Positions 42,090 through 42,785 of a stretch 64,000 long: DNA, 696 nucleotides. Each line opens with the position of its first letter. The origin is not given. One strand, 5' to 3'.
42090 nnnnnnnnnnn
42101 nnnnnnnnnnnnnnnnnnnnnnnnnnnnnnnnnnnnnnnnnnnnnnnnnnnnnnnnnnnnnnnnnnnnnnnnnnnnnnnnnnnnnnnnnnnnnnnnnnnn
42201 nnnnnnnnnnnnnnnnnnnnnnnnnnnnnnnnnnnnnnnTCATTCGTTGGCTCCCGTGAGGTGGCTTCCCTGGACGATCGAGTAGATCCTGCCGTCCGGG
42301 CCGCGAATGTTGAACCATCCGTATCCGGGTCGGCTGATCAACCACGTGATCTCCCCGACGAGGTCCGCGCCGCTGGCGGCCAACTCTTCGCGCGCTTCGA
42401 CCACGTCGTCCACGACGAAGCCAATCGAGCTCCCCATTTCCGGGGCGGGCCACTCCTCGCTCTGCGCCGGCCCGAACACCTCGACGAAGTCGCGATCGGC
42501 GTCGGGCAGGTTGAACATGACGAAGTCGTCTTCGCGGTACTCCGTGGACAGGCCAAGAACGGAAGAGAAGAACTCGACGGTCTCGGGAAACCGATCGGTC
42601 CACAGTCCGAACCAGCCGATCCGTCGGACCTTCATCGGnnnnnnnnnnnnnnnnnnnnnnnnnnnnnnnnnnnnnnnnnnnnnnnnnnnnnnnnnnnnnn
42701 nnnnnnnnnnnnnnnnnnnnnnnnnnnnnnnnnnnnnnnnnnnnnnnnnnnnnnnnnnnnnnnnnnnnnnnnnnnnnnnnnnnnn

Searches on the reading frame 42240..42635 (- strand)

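Call 73: search_protein_families(library=pfam, proteins=[window:42240-42635:-], max_evalue=0.0001)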
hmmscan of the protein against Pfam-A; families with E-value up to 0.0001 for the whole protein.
window:42240-42635:- (131 aa): 1 family
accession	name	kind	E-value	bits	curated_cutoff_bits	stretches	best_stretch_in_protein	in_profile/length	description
PF00903.31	Glyoxalase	-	2.4e-05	25.1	20.6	1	5-115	1-116/121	Glyoxalase/Bleomycin resistance protein/Dioxygenase superfamily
